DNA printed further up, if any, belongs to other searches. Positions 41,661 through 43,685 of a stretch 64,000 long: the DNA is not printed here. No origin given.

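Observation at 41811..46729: Gtr-like three-component module: Wzx flippase, membrane-anchored GtrB-like GT2 and a large polytopic partner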

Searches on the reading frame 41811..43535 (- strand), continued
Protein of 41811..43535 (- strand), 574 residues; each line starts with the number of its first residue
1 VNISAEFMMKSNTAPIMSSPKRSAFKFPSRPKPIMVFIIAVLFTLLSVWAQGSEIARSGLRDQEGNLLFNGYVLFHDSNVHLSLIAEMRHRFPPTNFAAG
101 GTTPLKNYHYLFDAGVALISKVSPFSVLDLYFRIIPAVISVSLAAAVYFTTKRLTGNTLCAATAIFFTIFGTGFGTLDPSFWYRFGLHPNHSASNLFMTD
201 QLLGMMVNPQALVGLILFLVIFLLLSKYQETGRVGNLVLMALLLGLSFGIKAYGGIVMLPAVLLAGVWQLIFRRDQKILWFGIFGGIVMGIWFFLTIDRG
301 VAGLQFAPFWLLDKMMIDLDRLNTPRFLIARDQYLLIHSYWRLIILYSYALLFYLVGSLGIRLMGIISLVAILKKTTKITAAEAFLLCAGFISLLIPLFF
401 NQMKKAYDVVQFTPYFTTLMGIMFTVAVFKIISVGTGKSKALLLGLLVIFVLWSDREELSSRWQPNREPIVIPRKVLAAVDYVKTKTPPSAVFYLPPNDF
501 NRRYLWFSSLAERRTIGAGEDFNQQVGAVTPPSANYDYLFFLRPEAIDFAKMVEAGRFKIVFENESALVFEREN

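Call 35: search_protein_families(library=pfam, alignment_id=A1, max_evalue=1)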
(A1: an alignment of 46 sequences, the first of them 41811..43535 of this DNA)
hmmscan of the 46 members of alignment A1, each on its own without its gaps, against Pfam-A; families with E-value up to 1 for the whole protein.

A. member 1, window:41811-43535:- (574 aa): 1 family
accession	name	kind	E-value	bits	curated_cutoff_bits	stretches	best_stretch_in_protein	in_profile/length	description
PF20604.3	DUF6798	-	0.032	14.4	26.9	1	476-513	3-35/61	Domain of unknown function (DUF6798)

B. families by the number of members that match (of 46 scanned): 15 families
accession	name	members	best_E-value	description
PF20604.3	DUF6798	17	0.00046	Domain of unknown function (DUF6798)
PF04191.18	PEMT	4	0.00043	Phospholipid methyltransferase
PF02366.24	PMT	1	0.001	Dolichyl-phosphate-mannose-protein mannosyltransferase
PF19554.4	DUF6077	1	0.0021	Family of unknown function (DUF6077)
PF11028.14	TMEM260-like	1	0.0021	Protein O-mannosyl-transferase TMEM260-like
PF10190.14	Tmemb_170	1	0.019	Putative transmembrane protein 170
PF03747.19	ADP_ribosyl_GH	1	0.067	ADP-ribosylglycohydrolase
PF10762.14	DUF2583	1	0.08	Protein of unknown function (DUF2583)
PF17497.7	DUF5432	1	0.12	Family of unknown function (DUF5432)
PF11014.13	DUF2852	1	0.14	Protein of unknown function (DUF2852)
PF10810.13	DUF2545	1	0.15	Protein of unknown function (DUF2545)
PF24641.1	KH_DEAH11_2nd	1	0.25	DEAH11 eukaryotic type KH-domain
PF20535.3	DUF6750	1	0.29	Family of unknown function (DUF6750)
PF16085.10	Phage_holin_3_5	1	0.53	Bacteriophage holin Hol, superfamily III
PF07954.16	DUF1689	1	0.9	Protein of unknown function (DUF1689)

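Call 41: search_protein_representatives(alignment_id=A1)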
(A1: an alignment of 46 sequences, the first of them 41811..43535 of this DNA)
Query: 46 sequences, 557 profile positions. Proteins with E-value up to 0.001 (for the whole library): 3271; up to 1e-10: 1736; up to 1e-30: 1011. The best 150 are listed.
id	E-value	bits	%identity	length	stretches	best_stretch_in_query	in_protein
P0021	2.0e-215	733.0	-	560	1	2-556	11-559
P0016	7.1e-214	727.9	-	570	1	2-556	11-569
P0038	2.2e-213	726.2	-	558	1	8-556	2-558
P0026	5.9e-209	711.6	-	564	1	10-557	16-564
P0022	3.3e-205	699.2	-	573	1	1-556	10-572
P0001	1.6e-201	687.1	-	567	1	2-556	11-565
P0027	3.9e-192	656.1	-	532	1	1-556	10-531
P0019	1.5e-184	631.0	-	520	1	8-556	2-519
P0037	6.1e-182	622.5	-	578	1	3-556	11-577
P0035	1.3e-176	604.8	-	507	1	10-556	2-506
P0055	1.6e-161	555.0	-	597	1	11-556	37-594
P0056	1.0e-153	529.2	-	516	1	21-556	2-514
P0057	5.0e-142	490.7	-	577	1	11-555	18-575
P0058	2.7e-139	481.7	-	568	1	7-556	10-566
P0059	2.4e-137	475.2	-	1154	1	7-556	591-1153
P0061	5.7e-137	474.0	-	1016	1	11-556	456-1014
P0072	9.1e-130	450.2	-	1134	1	6-556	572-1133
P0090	1.4e-123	429.7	-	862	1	11-556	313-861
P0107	3.4e-118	412.0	-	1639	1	4-555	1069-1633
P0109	7.3e-118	410.9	-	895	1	10-555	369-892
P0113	5.0e-116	404.9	-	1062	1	6-557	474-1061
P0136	5.9e-111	388.1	-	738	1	10-556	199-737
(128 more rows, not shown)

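Call 46: fold_search(model_id=the predicted structure, library=pdb)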
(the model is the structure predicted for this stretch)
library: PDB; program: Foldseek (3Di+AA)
matches with E <= 10: 347; with E <= 0.001: 18
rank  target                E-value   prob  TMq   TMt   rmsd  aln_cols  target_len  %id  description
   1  9n9j_I                2.4e-09  1.00  0.48  0.41  14.6       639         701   10  Structure of a GRP94 folding intermediate engaged with a CCDC134- and FKBP11-bound secretory translocon (released 2025-11-19)
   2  8b6l_I                8.0e-09  1.00  0.45  0.39  15.2       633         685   10  Subtomogram average of the human Sec61-TRAP-OSTA-translocon (released 2022-12-07)
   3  7e9s_A                1.4e-08  1.00  0.48  0.34  15.7       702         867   13  Archaeal oligosaccharyltransferase AglB from Archaeoglobus fulgidus in complex with an inhibitory peptide and a dolich (released 2021-09-08)
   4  8age_A                2.2e-08  1.00  0.50  0.45  13.8       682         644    9  Structure of yeast oligosaccharylransferase complex with acceptor peptide bound (released 2022-12-07)
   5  7zlh_A                6.1e-08  1.00  0.47  0.42  13.0       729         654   10  Cryo-EM structure of C-mannosyltransferase CeDPY19, in apo state, bound to CMT2-Fab and anti-Fab nanobody (released 2023-01-11)
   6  6ezn_F                6.7e-08  1.00  0.51  0.46  13.1       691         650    8  Cryo-EM structure of the yeast oligosaccharyltransferase (OST) complex (released 2018-01-17)
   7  8agc_A                7.3e-08  1.00  0.49  0.42  14.8       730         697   10  Structure of yeast oligosaccharylransferase complex with lipid-linked oligosaccharide and non-acceptor peptide bound (released 2022-12-07)
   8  7oci_F                2.3e-07  1.00  0.51  0.47  13.0       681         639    9  Cryo-EM structure of yeast Ost6p containing oligosaccharyltransferase complex (released 2022-02-16)
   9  3rce_A                2.4e-07  1.00  0.49  0.42   9.0       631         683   11  Bacterial oligosaccharyltransferase PglB (released 2011-06-15)
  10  6c26_A                2.9e-07  1.00  0.51  0.46  12.9       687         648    9  The Cryo-EM structure of a eukaryotic oligosaccharyl transferase complex (released 2018-01-31)
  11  6ftg_5                2.9e-07  1.00  0.50  0.46  13.8       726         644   10  Subtomogram average of OST-containing ribosome-translocon complexes from canine rough microsomal membranes (released 2018-03-21)
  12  6gxc_A                3.0e-07  1.00  0.47  0.40  12.8       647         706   11  Bacterial oligosaccharyltransferase PglB in complex with an inhibitory peptide and a reactive lipid-linked oligosaccha (released 2018-11-14)
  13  6s7o_A                3.2e-07  1.00  0.46  0.41  14.4       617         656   11  Cryo-EM structure of human oligosaccharyltransferase complex OST-A (released 2019-12-18)
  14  8agb_A                3.5e-07  1.00  0.49  0.44  13.1       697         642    9  Structure of yeast oligosaccharylransferase complex with lipid-linked oligosaccharide bound (released 2022-12-07)
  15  7zlg_A                4.3e-07  1.00  0.47  0.42  12.6       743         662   10  Cryo-EM structure of C-mannosyltransferase CeDPY19, in complex with acceptor peptide and bound to CMT2-Fab and anti-Fa (released 2023-01-11)
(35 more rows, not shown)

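Call 47: search_protein_families(library=pfam, proteins=[P0059, P0072, P0107, P0090, P0061, P0113, P0109, P0136], max_evalue=0.01)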
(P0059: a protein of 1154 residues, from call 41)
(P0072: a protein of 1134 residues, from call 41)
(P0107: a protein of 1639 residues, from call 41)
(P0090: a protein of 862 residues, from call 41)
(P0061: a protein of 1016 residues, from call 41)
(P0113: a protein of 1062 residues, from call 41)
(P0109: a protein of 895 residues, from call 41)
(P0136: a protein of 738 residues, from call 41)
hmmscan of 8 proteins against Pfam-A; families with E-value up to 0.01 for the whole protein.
P0059 (1154 aa): 1 family
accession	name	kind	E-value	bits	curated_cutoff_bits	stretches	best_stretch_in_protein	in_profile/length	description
PF12979.12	DUF3863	-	0.0011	18.3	27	1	152-229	125-202/349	Domain of Unknown Function with PDB structure (DUF3863)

P0072 (1134 aa): 1 family
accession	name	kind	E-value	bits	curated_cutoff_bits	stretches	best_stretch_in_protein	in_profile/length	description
PF12979.12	DUF3863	-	0.0015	17.8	27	1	142-240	120-217/349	Domain of Unknown Function with PDB structure (DUF3863)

P0107 (1639 aa): 2 families
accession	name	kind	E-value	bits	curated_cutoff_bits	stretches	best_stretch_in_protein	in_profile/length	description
PF13440.11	Polysacc_synt_3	-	9.5e-55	186.3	23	1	50-333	2-283/293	Polysaccharide biosynthesis protein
PF01943.22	Polysacc_synt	-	3.6e-27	95.9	28.2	1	27-294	3-274/274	Polysaccharide biosynthesis protein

P0090 (862 aa): 0 families

P0061 (1016 aa): 0 families

P0113 (1062 aa): 0 families

P0109 (895 aa): 0 families

P0136 (738 aa): 0 families

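Call 54: search_dna_similar(query=window:41811-43514:-, collection=phages, mode=protein, max_evalue=0.001, max_rows=10)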
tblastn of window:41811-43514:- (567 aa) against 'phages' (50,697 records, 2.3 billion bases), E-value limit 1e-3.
No match.

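Call 57: search_protein_families(library=pfam, proteins=[window:41811-43514:-], max_evalue=1)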
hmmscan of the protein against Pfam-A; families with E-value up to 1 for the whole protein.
window:41811-43514:- (567 aa): 1 family
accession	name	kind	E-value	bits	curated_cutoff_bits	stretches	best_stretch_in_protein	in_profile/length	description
PF20604.3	DUF6798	-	0.031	14.4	26.9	1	469-506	3-35/61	Domain of unknown function (DUF6798)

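Call 75: fold_search(model_id=the predicted structure, library=viral)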
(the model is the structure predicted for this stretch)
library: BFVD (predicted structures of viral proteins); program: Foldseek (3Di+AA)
matches with E <= 10: 184; with E <= 0.001: 0
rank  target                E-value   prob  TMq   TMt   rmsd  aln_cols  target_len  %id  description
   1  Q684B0                2.4e-03  1.00  0.35  0.35  17.5       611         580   11  (no name in the UniProt tables at hand)
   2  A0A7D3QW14            1.4e-02  0.30  0.12  0.14  27.3       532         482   13  Uncharacterized protein [Fadolivirus FV1/VV64]
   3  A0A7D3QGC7            3.8e-02  0.14  0.11  0.12  27.0       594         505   11  (no name in the UniProt tables at hand)
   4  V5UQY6                4.0e-02  0.99  0.37  0.45  12.5       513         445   13  Uncharacterized protein [Oenococcus phage phiS13]
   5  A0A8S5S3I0            5.0e-02  1.00  0.29  0.22  11.3       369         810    9  Uncharacterized protein [Siphoviridae sp. ctBLh2]
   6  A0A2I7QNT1            7.1e-02  0.15  0.11  0.14  24.0       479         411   13  (no name in the UniProt tables at hand)
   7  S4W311                3.1e-01  0.06  0.10  0.10  30.0       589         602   11  Uncharacterized protein [Pandoravirus salinus]
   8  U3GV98                3.3e-01  0.15  0.12  0.20  22.2       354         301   11  G-protein coupled receptor [Suid betaherpesvirus 2]
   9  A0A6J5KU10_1          5.4e-01  0.08  0.12  0.07  27.7       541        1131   10  Uncharacterized protein [uncultured Caudovirales phage]
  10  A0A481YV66            5.4e-01  0.07  0.10  0.10  25.6       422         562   11  ABC transporter [Marseillevirus LCMAC103]
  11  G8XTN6                6.8e-01  0.07  0.10  0.11  25.8       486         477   10  Envelope protein US28 [Simian cytomegalovirus (strain Colburn)]
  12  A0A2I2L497            7.1e-01  0.09  0.11  0.14  22.4       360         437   12  Transmembrane domain-containing protein [Orpheovirus IHUMI-LCC2]
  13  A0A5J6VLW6            7.1e-01  0.08  0.13  0.19  19.9       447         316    9  Uncharacterized protein [Megaviridae environmental sample]
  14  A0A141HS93            7.1e-01  0.04  0.09  0.06  29.1       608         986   11  (no name in the UniProt tables at hand)
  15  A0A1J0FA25            7.4e-01  0.72  0.11  0.36   5.9       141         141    6  (no name in the UniProt tables at hand)
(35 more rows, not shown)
